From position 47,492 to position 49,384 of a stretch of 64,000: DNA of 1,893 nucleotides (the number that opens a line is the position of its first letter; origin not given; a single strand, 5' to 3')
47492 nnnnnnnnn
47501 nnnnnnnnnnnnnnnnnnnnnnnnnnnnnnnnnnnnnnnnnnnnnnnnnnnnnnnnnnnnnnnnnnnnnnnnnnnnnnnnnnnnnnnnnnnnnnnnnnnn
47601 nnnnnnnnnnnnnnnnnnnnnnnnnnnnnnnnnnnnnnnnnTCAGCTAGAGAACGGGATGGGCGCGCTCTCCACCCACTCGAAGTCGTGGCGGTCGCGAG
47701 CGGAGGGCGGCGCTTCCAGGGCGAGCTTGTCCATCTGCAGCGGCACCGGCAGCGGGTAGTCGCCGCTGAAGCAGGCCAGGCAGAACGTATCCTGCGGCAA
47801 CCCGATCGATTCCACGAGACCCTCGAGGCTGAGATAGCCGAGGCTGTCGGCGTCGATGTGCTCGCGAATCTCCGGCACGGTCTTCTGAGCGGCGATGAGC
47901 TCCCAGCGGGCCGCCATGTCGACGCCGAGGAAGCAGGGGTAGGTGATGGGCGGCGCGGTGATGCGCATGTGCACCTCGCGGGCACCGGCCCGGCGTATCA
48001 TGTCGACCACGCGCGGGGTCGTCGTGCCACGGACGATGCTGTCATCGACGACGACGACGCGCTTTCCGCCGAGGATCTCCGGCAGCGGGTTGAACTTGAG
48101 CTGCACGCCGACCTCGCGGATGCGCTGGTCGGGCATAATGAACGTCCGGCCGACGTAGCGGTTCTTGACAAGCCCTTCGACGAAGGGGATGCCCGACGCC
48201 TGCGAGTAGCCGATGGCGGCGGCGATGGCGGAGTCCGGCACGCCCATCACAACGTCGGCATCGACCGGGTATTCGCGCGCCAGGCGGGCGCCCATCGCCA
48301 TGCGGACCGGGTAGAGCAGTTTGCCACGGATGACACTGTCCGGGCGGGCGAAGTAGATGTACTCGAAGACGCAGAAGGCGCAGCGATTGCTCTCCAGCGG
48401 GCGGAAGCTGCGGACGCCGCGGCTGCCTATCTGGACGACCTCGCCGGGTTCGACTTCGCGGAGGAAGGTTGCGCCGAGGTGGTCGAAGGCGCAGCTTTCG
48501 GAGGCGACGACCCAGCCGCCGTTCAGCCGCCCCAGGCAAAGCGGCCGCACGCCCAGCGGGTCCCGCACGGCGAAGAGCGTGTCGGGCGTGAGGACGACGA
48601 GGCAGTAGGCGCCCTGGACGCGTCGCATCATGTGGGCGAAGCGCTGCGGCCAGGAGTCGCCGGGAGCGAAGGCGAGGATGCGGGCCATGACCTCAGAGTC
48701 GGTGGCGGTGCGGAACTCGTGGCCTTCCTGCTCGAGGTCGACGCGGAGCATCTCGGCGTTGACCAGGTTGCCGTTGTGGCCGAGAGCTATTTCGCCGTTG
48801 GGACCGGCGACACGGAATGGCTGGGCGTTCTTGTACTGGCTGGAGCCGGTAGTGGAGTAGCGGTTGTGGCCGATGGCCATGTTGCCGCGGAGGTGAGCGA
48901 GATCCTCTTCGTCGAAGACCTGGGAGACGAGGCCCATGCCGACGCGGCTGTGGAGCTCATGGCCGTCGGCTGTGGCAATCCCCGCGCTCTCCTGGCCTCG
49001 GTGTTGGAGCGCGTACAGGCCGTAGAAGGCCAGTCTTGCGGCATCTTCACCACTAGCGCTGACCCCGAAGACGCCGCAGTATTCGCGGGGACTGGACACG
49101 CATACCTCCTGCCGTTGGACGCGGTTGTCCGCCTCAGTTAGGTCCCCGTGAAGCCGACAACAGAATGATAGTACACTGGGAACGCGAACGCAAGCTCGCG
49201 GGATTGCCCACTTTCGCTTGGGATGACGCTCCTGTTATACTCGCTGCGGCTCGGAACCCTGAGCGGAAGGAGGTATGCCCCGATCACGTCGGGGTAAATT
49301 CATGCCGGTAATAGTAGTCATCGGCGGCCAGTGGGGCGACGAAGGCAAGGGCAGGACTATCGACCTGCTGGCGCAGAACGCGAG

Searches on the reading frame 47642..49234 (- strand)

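Call 13: search_protein_families(library=pfam, proteins=[window:47642-49234:-], max_evalue=0.001)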
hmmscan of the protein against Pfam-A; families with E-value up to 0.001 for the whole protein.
window:47642-49234:- (530 aa): 4 families
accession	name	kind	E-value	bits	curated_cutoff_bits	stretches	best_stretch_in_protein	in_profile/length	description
PF13522.11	GATase_6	-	2.7e-21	76.4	27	1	115-246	8-130/130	Glutamine amidotransferase domain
PF13537.11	GATase_7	-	1.5e-19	70.7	25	1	124-250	2-121/123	Glutamine amidotransferase domain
PF00310.26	GATase_2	-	2.4e-06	27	19.9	1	113-162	199-249/420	Glutamine amidotransferases class-II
PF00156.33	Pribosyltran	-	3.5e-06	26.9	26.3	1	320-423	24-120/158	Phosphoribosyl transferase domain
